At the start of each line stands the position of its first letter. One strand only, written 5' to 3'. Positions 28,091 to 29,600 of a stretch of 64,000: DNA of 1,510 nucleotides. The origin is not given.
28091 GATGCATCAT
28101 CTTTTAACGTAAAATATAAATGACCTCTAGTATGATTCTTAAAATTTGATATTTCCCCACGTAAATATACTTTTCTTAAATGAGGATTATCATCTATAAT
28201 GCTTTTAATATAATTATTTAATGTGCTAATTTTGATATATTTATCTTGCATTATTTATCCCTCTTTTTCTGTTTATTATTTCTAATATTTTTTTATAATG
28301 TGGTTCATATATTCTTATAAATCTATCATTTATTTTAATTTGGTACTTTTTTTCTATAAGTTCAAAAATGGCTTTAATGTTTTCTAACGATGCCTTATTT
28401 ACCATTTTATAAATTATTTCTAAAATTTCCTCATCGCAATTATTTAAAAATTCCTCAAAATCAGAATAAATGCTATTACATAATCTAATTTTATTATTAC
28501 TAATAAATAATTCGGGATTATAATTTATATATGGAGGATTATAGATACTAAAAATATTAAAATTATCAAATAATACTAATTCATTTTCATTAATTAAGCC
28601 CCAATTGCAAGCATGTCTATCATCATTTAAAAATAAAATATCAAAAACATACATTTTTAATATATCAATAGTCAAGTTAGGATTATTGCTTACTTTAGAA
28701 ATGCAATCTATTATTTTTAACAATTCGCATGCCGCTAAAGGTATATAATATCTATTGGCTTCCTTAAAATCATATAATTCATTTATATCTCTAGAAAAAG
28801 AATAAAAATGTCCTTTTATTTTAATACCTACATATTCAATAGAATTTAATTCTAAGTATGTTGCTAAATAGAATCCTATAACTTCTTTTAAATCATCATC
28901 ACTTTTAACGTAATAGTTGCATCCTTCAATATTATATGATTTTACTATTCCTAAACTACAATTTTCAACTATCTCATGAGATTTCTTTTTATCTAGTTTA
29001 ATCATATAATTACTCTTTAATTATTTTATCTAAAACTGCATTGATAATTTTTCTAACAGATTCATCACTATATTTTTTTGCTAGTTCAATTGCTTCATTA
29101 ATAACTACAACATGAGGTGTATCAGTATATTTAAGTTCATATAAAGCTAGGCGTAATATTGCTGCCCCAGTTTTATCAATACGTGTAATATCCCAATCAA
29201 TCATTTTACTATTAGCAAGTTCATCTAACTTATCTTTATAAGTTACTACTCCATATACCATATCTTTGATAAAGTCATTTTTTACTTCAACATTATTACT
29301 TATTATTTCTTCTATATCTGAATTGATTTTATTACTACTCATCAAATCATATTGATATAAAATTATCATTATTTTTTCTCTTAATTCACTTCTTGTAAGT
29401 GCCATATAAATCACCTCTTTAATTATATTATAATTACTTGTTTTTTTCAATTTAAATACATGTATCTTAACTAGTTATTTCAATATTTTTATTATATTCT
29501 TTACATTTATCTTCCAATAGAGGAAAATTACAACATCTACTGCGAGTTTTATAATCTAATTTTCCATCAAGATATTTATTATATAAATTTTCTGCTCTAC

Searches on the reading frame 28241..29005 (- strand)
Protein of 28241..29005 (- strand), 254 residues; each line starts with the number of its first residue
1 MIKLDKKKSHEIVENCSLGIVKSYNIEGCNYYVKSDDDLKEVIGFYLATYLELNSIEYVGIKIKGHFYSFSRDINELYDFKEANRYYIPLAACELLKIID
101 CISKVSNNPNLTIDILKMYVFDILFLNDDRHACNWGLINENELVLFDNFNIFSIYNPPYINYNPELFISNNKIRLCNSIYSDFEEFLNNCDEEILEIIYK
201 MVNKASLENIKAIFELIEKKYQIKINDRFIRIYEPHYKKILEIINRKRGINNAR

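Call 4: search_protein_families(library=pfam, proteins=[window:28241-29005:-], max_evalue=0.01)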
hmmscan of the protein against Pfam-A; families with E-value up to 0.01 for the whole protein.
window:28241-29005:- (254 aa): 1 family
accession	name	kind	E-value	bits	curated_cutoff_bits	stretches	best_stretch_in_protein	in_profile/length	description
PF07804.18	HipA_C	-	0.00071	19.7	30.5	1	75-203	84-207/213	HipA-like C-terminal domain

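Call 53: search_protein_families(library=ncbifam, proteins=[window:28241-29005:-], max_evalue=0.01)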
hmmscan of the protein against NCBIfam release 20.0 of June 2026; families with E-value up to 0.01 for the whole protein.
window:28241-29005:- (254 aa): 0 families

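Call 54: search_protein_families(library=padloc, proteins=[window:28241-29005:-], max_evalue=0.01)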
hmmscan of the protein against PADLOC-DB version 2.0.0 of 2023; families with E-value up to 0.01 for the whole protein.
window:28241-29005:- (254 aa): 5 families
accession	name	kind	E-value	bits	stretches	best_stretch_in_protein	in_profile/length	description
PDLC04340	PDC-M03A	-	6.3e-08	30.4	1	99-245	114-246/280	-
PDLC04339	PDC-M03A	-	8e-08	29.9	1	73-143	106-165/293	-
PDLC04344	PDC-M03A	-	5.9e-05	20.7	1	119-143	153-180/305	-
PDLC04766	PDC-M66A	-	6.2e-05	20.3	1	39-148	61-169/270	-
PDLC04342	PDC-M03A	-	0.00046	17.8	1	117-141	152-177/299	-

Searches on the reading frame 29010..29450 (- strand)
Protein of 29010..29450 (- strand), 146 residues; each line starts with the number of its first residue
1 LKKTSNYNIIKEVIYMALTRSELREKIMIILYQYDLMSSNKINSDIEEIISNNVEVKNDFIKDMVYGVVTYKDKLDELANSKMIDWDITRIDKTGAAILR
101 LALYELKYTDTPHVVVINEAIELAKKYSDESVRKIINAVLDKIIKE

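Call 4: search_protein_families(library=pfam, proteins=[window:29010-29450:-], max_evalue=0.01)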
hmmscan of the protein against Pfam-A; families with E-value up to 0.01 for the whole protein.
window:29010-29450:- (146 aa): 2 families
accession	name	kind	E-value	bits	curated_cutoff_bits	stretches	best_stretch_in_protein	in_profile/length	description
PF01029.23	NusB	-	2.1e-31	109.5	23.1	1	23-145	3-133/133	NusB family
PF09185.15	DUF1948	-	0.0021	18.4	25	1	25-143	26-139/140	Domain of unknown function (DUF1948)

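Call 67: find_encoding_contigs(protein=window:29010-29405:-, flank=3000, max_places=4)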
Protein window:29010-29405:- (131 aa): 23 contigs read that carry it; 1 place shown.
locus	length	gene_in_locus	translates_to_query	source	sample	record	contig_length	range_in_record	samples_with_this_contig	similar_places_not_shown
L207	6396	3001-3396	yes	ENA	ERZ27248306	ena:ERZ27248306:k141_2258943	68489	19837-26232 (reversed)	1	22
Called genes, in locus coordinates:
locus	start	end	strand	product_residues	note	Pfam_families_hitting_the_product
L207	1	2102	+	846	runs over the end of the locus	PF01624:MutS_I, PF05188:MutS_II (weak), PF05192:MutS_III, PF05190:MutS_IV, PF00488:MutS_V, PF27441:MutS_C (weak)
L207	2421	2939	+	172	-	PF13958:ToxN_toxin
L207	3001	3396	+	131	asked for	PF01029:NusB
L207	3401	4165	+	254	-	-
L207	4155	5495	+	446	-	PF13742:tRNA_anti_2, PF01336:tRNA_anti-codon, PF02601:Exonuc_VII_L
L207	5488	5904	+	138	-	-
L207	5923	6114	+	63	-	-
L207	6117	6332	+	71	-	PF02609:Exonuc_VII_S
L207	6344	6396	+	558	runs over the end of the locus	PF00587:tRNA-synt_2b, PF04073:tRNA_edit, PF03129:HGTP_anticodon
